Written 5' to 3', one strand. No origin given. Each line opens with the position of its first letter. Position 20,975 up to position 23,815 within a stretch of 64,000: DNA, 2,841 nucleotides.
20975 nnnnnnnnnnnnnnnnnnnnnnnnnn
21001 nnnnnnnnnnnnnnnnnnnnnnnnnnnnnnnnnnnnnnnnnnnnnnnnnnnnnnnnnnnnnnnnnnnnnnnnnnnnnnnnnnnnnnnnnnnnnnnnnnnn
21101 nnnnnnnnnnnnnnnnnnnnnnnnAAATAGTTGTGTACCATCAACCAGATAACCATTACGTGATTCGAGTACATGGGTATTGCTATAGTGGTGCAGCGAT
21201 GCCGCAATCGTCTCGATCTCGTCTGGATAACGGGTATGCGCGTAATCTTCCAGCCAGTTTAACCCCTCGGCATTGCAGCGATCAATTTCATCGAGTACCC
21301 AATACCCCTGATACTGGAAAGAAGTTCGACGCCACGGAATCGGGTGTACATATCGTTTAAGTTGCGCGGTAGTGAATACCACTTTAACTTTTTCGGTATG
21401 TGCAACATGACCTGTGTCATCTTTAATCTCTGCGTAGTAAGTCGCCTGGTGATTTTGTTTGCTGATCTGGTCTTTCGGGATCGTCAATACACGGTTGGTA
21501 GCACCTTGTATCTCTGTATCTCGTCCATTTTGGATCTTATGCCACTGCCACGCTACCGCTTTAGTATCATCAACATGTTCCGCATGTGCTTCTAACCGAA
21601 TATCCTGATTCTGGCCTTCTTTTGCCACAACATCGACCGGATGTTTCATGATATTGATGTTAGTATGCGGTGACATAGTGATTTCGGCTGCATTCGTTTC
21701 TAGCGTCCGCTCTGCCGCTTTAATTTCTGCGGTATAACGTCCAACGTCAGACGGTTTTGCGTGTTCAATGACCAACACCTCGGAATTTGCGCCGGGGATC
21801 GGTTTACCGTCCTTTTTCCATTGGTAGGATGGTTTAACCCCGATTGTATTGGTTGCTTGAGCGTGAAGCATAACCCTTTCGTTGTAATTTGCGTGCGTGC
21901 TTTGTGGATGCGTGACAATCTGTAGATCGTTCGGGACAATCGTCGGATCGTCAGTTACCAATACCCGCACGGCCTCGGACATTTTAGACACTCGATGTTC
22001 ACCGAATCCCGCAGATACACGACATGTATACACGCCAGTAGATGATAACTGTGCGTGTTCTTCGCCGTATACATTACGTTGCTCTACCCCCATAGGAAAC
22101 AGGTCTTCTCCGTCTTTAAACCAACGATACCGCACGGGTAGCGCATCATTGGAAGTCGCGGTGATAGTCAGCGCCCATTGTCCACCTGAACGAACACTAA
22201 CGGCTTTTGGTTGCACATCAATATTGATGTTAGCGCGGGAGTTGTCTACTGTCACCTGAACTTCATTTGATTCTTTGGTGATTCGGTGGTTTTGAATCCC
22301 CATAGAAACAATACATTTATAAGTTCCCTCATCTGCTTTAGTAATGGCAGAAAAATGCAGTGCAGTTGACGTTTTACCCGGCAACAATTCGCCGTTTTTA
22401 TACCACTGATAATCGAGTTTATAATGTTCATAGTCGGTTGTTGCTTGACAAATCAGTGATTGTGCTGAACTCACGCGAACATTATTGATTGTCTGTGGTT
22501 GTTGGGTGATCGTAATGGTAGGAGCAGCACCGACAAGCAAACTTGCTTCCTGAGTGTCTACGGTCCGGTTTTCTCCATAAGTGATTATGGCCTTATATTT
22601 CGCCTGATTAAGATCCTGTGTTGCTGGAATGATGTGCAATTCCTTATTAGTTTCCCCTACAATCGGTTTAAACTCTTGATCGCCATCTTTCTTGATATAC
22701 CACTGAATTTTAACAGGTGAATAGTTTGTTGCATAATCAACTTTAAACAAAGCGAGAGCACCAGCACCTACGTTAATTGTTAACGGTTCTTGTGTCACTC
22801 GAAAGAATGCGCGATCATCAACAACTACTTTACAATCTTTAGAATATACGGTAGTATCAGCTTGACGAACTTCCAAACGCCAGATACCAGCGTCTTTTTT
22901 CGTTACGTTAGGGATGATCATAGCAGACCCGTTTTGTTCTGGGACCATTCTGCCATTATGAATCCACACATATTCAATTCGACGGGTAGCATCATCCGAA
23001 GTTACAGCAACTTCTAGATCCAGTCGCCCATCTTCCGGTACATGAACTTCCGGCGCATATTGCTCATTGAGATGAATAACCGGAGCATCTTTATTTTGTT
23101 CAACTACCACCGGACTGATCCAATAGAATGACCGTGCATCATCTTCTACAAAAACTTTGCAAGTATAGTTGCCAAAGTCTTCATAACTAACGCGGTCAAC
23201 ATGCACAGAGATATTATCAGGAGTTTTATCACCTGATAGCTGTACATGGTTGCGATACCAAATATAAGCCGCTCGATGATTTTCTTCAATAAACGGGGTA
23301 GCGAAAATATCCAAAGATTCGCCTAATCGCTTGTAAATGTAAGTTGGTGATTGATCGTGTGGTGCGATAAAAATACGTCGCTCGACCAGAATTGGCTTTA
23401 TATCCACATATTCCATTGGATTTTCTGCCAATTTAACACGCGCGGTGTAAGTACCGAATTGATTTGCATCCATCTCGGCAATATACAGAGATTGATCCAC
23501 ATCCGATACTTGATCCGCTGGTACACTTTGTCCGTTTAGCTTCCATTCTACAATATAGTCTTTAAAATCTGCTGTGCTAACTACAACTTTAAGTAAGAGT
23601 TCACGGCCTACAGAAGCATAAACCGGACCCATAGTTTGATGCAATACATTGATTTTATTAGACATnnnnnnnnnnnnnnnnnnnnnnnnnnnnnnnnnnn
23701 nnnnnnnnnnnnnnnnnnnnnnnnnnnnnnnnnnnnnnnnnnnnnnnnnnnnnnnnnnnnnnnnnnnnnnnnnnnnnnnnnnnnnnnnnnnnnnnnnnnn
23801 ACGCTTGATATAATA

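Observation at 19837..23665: Two tandem hoc-like genes, one encoding an 847-aa protein with many Ig-like domains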

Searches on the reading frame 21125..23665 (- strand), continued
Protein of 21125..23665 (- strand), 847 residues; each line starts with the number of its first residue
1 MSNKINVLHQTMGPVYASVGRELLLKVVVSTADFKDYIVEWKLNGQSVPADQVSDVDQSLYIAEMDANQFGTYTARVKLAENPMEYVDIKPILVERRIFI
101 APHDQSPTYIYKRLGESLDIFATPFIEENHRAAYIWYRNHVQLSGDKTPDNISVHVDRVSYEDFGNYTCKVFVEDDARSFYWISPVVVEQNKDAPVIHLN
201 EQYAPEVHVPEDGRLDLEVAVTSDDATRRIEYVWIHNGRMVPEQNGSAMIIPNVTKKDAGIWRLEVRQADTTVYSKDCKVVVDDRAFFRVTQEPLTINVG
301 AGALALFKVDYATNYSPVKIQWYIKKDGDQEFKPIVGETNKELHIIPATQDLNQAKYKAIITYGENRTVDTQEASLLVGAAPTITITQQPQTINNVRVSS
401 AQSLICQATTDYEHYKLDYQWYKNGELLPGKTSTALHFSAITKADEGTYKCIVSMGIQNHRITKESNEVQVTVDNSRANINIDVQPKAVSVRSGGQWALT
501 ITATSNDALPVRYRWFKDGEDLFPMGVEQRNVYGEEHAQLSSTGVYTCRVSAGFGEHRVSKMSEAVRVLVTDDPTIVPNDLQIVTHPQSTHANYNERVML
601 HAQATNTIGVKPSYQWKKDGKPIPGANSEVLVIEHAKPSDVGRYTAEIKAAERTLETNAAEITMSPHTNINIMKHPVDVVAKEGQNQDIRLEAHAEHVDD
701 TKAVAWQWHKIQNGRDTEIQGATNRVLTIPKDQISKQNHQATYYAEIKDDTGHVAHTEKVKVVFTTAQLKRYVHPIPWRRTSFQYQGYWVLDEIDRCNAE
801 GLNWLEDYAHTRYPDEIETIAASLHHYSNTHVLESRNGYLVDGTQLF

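Call 35: get_annotated_region(hit=H45, flank=2500)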
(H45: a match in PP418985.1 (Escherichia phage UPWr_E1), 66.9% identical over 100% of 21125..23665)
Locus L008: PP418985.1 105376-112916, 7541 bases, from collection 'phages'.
description: Escherichia phage UPWr_E1, complete genome.
organism: Escherichia phage UPWr_E1 (NCBI taxid 3127569)
taxonomy: Viruses; Duplodnaviria; Heunggongvirae; Uroviricota; Caudoviricetes; Straboviridae; Krischvirus
host: Escherichia coli 158B lux; source: -; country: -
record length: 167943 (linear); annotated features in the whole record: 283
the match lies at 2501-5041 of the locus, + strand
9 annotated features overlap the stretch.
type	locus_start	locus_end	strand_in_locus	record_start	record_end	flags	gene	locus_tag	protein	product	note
CDS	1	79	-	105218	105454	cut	-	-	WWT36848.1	DNA helicase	-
CDS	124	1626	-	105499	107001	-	-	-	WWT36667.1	hypothetical protein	-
CDS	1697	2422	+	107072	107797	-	-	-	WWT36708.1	hypothetical protein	-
CDS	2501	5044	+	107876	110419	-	-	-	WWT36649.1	hypothetical protein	-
CDS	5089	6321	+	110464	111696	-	-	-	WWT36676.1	hypothetical protein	-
CDS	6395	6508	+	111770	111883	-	-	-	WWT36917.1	hypothetical protein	-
CDS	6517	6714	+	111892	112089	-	-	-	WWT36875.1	hypothetical protein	-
CDS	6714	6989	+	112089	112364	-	-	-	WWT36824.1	hypothetical protein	-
CDS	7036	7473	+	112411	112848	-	-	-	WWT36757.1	hypothetical protein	-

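Call 40: find_encoding_contigs(protein=P0001, flank=6000, max_places=3)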
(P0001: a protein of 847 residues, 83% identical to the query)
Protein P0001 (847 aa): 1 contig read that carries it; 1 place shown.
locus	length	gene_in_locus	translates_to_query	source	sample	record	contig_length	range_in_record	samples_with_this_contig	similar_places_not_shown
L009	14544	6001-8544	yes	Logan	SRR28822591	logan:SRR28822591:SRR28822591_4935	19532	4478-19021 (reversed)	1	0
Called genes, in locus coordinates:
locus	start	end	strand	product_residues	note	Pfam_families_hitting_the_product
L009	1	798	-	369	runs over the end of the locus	PF09097:Phage-tail_1, PF09096:Phage-tail_2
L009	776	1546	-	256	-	PF12322:T4_baseplate, PF28602:Gp51_C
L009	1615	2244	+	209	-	PF12322:T4_baseplate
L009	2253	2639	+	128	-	PF04965:GPW_gp25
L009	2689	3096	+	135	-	PF11056:UvsY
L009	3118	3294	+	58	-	PF10886:DUF2685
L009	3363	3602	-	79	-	PF11637:UvsW-1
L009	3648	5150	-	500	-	PF21241:UvsW_N, PF04851:ResIII, PF00270:DEAD, PF18766:SWI2_SNF2 (weak), PF00271:Helicase_C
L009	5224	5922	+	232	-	PF26097:Phage_Inh_N, PF26098:Phage_Inh_C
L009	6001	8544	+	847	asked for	PF07679:I-set (faint), PF07686:V-set (faint), PF16681:Ig_5 (faint), PF26428:Zwei_Ig_N (faint), PF00047:ig (faint), PF13895:Ig_2, PF13927:Ig_3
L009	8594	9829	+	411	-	PF13927:Ig_3 (faint), PF07679:I-set (faint), PF13895:Ig_2 (faint)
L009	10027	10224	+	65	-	-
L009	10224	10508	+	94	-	PF11242:DUF2774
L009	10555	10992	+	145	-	-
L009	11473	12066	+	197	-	-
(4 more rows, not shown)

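Call 44: find_encoding_contigs(protein=P0013, flank=6000, max_places=2)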
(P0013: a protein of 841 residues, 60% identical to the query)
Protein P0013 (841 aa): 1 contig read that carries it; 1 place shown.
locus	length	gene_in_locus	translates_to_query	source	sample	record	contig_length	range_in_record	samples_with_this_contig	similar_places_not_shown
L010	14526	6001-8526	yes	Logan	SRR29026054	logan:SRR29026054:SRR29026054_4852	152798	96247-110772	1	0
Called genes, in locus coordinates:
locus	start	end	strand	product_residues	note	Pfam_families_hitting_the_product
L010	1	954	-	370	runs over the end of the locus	PF09097:Phage-tail_1, PF09096:Phage-tail_2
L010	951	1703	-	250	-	PF12322:T4_baseplate, PF28602:Gp51_C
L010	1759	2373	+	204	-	PF12322:T4_baseplate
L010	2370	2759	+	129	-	PF04965:GPW_gp25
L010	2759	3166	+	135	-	PF11056:UvsY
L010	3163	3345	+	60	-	PF10886:DUF2685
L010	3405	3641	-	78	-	PF11637:UvsW-1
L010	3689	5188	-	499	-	PF21241:UvsW_N, PF00270:DEAD, PF04851:ResIII, PF00271:Helicase_C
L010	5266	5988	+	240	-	PF26097:Phage_Inh_N, PF26098:Phage_Inh_C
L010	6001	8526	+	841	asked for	PF00047:ig (faint), PF07679:I-set (faint), PF07686:V-set (faint), PF16680:Ig_4 (faint), PF16681:Ig_5 (faint), PF13895:Ig_2, PF13927:Ig_3 (weak)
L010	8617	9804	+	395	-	PF13895:Ig_2 (faint), PF13927:Ig_3 (faint)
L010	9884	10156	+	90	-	PF11242:DUF2774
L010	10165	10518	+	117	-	-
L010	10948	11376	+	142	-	-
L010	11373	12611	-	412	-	PF07068:Gp23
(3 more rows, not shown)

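Call 45: find_encoding_contigs(protein=P0012, flank=6000, max_places=2)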
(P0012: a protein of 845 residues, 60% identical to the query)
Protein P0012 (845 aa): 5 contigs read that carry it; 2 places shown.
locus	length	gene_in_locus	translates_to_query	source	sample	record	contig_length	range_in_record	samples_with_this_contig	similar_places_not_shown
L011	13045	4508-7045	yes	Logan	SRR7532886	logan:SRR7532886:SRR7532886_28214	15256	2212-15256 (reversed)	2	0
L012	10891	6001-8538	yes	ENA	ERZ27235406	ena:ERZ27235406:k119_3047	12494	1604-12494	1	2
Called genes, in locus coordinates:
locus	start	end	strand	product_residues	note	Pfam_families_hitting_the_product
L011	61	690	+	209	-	PF12322:T4_baseplate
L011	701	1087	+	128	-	PF04965:GPW_gp25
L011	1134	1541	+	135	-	PF11056:UvsY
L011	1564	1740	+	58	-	PF10886:DUF2685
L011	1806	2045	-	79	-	PF11637:UvsW-1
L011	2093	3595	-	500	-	PF21241:UvsW_N, PF04851:ResIII, PF00270:DEAD, PF00271:Helicase_C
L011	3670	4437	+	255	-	PF26097:Phage_Inh_N, PF26098:Phage_Inh_C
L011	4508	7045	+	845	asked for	PF00047:ig (faint), PF07679:I-set (faint), PF07686:V-set (faint), PF13927:Ig_3 (faint), PF16681:Ig_5 (faint), PF16680:Ig_4 (faint), PF16706:Izumo-Ig (faint), PF13895:Ig_2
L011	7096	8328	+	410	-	PF13927:Ig_3 (weak), PF07679:I-set (faint), PF07686:V-set (faint), PF13895:Ig_2 (weak)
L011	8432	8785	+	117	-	PF11242:DUF2774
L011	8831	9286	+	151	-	-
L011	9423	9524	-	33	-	-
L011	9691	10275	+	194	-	-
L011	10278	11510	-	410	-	PF07068:Gp23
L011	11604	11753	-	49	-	-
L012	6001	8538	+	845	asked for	PF00047:ig (faint), PF07679:I-set (faint), PF07686:V-set (faint), PF13927:Ig_3 (faint), PF16681:Ig_5 (faint), PF16680:Ig_4 (faint), PF16706:Izumo-Ig (faint), PF13895:Ig_2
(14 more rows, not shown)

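Call 48: search_protein_families(library=phrogs, proteins=[window:21125-23665:-], max_evalue=0.001)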
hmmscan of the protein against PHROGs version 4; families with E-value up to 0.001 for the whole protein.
window:21125-23665:- (847 aa): 14 families
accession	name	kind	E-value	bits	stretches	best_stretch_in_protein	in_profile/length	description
phrog_1149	-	head and packaging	7.8e-51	173.9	2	394-846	756-1143/1150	Hoc-like head decoration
phrog_3995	-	tail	1.4e-37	130.6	2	474-668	119-292/294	tail protein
phrog_2973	-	head and packaging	2e-30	107.3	3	294-475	115-284/310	Hoc-like head decoration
phrog_32100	-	unknown function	3.9e-20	72.7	1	811-847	7-43/65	-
phrog_9239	-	tail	3e-18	66.6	1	395-559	228-378/741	tail tubular protein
phrog_14282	-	head and packaging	3.4e-18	67.4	1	773-842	9-77/246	Hoc-like head decoration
phrog_19377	-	unknown function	1.5e-16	60.9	1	1-34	1-34/54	-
phrog_4069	-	head and packaging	2.9e-15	57.3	1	388-459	37-105/116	Hoc-like head decoration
phrog_11091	-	head and packaging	1.7e-14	55.1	1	772-841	8-76/167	Hoc-like head decoration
phrog_853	-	tail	4.8e-14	53.2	1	465-557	150-240/254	major tail protein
phrog_158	-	tail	5.9e-12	46.7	0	564-650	146-234/376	major tail protein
phrog_9703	-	head and packaging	5.1e-09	36.5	1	774-840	1-66/502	head decoration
phrog_21694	-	head and packaging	3.8e-06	27.7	1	791-844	1-54/66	Hoc-like head decoration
phrog_8700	-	unknown function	0.0005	19.6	0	582-665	40-121/453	-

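Call 63: fold_search(model_id=the predicted structure, library=pdb)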
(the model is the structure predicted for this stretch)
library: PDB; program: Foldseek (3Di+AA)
matches with E <= 10: 1996; with E <= 0.001: 655
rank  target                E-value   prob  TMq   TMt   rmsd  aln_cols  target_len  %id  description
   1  6iaa_A                7.9e-30  1.00  0.16  0.16  48.9       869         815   13  hRobo2 ectodomain (released 2019-03-13)
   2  8k53_A                8.2e-30  1.00  0.17  0.18  45.9       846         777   13  Structure of the Dimeric Human CNTN2 Ig 1-6-FNIII 1-2 Domain in an Asymmetric State (released 2023-12-06)
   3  3dmk_A                9.7e-29  1.00  0.13  0.14  43.7       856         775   15  Crystal structure of Down Syndrome Cell Adhesion Molecule (DSCAM) isoform 1.30.30, N-terminal eight Ig domains (released 2008-10-07)
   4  3b43                  2.2e-27  1.00  0.17  0.23  49.2       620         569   16  I-band fragment I65-I70 from titin (released 2008-01-22)
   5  9ba4_A                5.3e-27  1.00  0.16  0.14  43.6       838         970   15  Full-length cross-linked Contactin 2 (CNTN2) (released 2024-07-17)
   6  8a0y_A                1.6e-26  1.00  0.17  0.23  40.4       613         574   16  Crystal structure of mouse contactin 2 immunoglobulin domains (released 2023-11-01)
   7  8k53_B                7.8e-26  1.00  0.17  0.23  40.7       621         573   15  Structure of the Dimeric Human CNTN2 Ig 1-6-FNIII 1-2 Domain in an Asymmetric State (released 2023-12-06)
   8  7ol2_A                4.8e-25  1.00  0.16  0.22  38.3       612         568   16  Crystal structure of mouse contactin 1 immunoglobulin domains (released 2022-12-14)
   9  3dmk_B                5.5e-25  1.00  0.12  0.14  45.2       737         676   15  Crystal structure of Down Syndrome Cell Adhesion Molecule (DSCAM) isoform 1.30.30, N-terminal eight Ig domains (released 2008-10-07)
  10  9ba5_A                1.1e-24  1.00  0.17  0.23  39.8       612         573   16  Cross-linked Contactin 2 Ig1-Ig6 (released 2024-07-17)
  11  8k3j_A                2.0e-24  1.00  0.17  0.23  40.4       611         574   15  Structure of human CNTN2 immunoglobulin domains 1-6 homo-dimer (released 2024-07-17)
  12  7ok5_A                2.8e-24  1.00  0.14  0.19  34.2       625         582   15  Crystal structure of mouse neurofascin 155 immunoglobulin domains (released 2022-12-14)
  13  7ol4_A                4.1e-24  1.00  0.17  0.23  36.2       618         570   16  Mouse contactin-1 neurofascin-155 immunoglobulin domains adhesion complex (released 2022-12-14)
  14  7ok5_B                3.8e-23  1.00  0.15  0.20  33.0       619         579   15  Crystal structure of mouse neurofascin 155 immunoglobulin domains (released 2022-12-14)
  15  7ol4_D                8.7e-23  1.00  0.16  0.20  30.8       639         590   16  Mouse contactin-1 neurofascin-155 immunoglobulin domains adhesion complex (released 2022-12-14)
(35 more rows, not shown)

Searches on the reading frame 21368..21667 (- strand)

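Call 68: search_protein_families(library=pfam, proteins=[window:21368-21667:-], max_evalue=0.05)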
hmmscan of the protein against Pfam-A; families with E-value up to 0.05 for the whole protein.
seq(100 aa): 1 family
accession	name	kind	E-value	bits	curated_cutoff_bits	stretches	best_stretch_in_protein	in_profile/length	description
PF22352.2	K319L-like_PKD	-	0.0015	19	27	1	21-87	12-74/84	K319L-like, PKD domain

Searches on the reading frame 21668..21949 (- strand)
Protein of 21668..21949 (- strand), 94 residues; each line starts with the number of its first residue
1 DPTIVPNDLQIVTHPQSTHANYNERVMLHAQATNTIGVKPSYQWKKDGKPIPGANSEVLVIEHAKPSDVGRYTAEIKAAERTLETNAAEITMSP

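Call 68: search_protein_families(library=pfam, proteins=[window:21668-21949:-], max_evalue=0.05)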
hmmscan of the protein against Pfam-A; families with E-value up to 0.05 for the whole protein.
seq(94 aa): 3 families
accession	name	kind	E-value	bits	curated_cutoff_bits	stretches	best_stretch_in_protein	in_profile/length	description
PF13927.12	Ig_3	-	6.6e-08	33.4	30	1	10-73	3-73/78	Immunoglobulin domain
PF07679.22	I-set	-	1.3e-05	25.6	23.7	1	10-82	2-81/90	Immunoglobulin I-set domain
PF13895.12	Ig_2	-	1.6e-05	25.5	27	1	15-78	6-65/79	Immunoglobulin domain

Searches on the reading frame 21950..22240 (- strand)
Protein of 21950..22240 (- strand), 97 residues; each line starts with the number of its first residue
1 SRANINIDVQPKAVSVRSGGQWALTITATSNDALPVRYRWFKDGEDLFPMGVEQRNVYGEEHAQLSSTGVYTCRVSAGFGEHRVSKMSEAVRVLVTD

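Call 68: search_protein_families(library=pfam, proteins=[window:21950-22240:-], max_evalue=0.05)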
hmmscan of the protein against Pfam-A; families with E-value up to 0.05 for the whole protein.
seq(97 aa): 4 families
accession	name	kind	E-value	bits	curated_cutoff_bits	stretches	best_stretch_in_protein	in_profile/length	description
PF13927.12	Ig_3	-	1.4e-05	25.9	30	1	7-76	4-77/78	Immunoglobulin domain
PF07679.22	I-set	-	7.4e-05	23.2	23.7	1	7-83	3-83/90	Immunoglobulin I-set domain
PF07686.23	V-set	-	0.00067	20.3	26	0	62-95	79-108/109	Immunoglobulin V-set domain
PF13895.12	Ig_2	-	0.00089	19.9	27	1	28-93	23-77/79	Immunoglobulin domain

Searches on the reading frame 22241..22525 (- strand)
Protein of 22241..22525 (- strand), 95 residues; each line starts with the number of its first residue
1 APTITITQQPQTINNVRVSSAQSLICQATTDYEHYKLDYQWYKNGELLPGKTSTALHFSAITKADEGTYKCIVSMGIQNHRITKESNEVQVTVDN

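Call 68: search_protein_families(library=pfam, proteins=[window:22241-22525:-], max_evalue=0.05)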
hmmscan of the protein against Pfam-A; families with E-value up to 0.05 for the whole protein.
seq(95 aa): 9 families
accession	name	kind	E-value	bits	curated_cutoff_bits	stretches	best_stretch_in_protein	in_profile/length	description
PF13895.12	Ig_2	-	1.5e-12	48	27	1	6-93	4-79/79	Immunoglobulin domain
PF13927.12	Ig_3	-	5.4e-10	40.1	30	1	2-74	2-77/78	Immunoglobulin domain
PF00047.31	ig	-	9e-06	26.3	21.8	1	50-80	47-77/81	Immunoglobulin domain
PF07686.23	V-set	-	3.2e-05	24.5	26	1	49-93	68-108/109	Immunoglobulin V-set domain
PF07679.22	I-set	-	0.00014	22.3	23.7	1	6-78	3-80/90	Immunoglobulin I-set domain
PF16680.11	Ig_4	-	0.011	16.8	30.1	1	38-91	14-60/71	T-cell surface glycoprotein CD3 delta chain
PF16706.11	Izumo-Ig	-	0.014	15.7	26.7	1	26-75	23-70/88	Izumo-like Immunoglobulin domain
PF18452.7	Ig_6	-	0.016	15.5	25.5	0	35-75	42-94/128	Immunoglobulin domain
PF16681.11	Ig_5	-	0.029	15.2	27.3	1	35-76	18-60/82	Ig-like domain on T-cell surface glycoprotein CD3 epsilon chain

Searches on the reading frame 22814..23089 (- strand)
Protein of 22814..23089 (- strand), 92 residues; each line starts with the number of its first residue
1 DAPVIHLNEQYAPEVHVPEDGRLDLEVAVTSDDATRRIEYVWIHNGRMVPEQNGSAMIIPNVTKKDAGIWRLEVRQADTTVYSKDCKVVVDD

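Call 68: search_protein_families(library=pfam, proteins=[window:22814-23089:-], max_evalue=0.05)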
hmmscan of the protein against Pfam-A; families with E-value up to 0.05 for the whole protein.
seq(92 aa): 2 families
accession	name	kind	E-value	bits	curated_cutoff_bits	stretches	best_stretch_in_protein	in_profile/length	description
PF13895.12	Ig_2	-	0.00042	20.9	27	1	38-90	29-79/79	Immunoglobulin domain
PF13927.12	Ig_3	-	0.0013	19.7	30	1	14-73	10-75/78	Immunoglobulin domain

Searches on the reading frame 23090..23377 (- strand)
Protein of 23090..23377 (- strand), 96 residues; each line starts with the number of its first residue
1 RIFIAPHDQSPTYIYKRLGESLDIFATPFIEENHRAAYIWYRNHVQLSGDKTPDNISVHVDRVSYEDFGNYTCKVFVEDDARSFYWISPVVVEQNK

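Call 68: search_protein_families(library=pfam, proteins=[window:23090-23377:-], max_evalue=0.05)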
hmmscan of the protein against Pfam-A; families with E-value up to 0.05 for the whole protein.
seq(96 aa): 4 families
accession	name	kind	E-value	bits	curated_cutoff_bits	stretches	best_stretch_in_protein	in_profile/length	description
PF13895.12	Ig_2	-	1.9e-05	25.3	27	1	34-75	27-63/79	Immunoglobulin domain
PF13927.12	Ig_3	-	0.00017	22.5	30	1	32-75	27-76/78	Immunoglobulin domain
PF07686.23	V-set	-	0.00034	21.2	26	1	42-81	59-97/109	Immunoglobulin V-set domain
PF00047.31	ig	-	0.00067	20.4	21.8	1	19-79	8-74/81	Immunoglobulin domain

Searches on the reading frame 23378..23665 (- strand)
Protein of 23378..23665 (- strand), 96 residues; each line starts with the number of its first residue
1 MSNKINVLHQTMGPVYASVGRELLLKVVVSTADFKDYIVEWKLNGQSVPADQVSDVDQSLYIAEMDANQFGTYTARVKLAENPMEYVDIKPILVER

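Call 68: search_protein_families(library=pfam, proteins=[window:23378-23665:-], max_evalue=0.05)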
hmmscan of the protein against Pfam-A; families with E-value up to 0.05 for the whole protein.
seq(96 aa): 2 families
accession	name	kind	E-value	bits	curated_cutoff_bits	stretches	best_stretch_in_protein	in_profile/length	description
PF13927.12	Ig_3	-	0.0021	18.9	30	1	15-76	11-75/78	Immunoglobulin domain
PF07679.22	I-set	-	0.0031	18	23.7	1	9-78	4-76/90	Immunoglobulin I-set domain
